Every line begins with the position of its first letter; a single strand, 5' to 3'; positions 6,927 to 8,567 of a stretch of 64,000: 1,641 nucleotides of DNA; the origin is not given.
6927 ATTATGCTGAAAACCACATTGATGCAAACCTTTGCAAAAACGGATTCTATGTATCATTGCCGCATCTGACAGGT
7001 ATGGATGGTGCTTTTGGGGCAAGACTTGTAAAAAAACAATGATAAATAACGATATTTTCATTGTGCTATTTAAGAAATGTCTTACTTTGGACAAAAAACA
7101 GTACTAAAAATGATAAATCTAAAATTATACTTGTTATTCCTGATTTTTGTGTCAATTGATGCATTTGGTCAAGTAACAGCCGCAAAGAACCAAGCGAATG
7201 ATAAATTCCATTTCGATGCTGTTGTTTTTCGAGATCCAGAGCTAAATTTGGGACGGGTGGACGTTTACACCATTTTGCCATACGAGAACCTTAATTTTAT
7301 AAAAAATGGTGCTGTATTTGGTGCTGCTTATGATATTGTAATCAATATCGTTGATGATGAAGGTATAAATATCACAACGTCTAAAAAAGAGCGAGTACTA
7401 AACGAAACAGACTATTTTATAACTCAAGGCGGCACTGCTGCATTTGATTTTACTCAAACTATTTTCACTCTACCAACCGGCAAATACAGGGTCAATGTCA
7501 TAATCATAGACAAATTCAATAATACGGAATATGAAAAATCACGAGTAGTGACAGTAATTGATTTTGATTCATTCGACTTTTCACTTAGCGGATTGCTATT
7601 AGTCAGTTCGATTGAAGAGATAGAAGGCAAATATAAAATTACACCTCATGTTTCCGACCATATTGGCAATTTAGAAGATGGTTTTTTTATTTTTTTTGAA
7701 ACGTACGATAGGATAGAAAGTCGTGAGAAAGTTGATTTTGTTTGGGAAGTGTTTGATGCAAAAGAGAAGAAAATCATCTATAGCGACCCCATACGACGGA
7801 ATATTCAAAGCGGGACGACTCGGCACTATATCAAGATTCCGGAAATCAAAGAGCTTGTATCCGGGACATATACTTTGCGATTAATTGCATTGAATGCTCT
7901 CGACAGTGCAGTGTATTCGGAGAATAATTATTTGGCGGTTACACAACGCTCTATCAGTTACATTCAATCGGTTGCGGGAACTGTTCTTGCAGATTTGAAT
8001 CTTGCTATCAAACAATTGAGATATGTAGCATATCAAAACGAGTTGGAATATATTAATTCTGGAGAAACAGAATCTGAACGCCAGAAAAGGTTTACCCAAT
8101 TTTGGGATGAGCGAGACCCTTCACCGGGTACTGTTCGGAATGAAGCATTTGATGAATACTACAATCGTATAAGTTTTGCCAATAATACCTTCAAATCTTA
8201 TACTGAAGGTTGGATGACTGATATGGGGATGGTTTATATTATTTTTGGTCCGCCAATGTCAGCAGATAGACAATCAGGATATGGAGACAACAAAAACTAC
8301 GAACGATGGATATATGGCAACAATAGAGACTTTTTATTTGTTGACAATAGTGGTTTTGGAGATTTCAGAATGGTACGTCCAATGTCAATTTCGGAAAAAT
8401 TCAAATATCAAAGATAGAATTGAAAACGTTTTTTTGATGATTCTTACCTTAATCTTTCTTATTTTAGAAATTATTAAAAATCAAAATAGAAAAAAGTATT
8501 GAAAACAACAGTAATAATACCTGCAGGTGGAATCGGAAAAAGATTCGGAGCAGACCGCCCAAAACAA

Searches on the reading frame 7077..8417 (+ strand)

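Call 100: search_protein_families(library=pfam, proteins=[window:7077-8417:+], max_evalue=0.00001)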
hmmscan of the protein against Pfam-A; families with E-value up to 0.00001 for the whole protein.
window:7077-8417:+ (446 aa): 1 family
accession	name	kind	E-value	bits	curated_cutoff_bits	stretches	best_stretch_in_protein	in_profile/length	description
PF20094.4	GWxTD_dom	-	7.9e-20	71.7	26.9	1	311-418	34-131/172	GWxTD domain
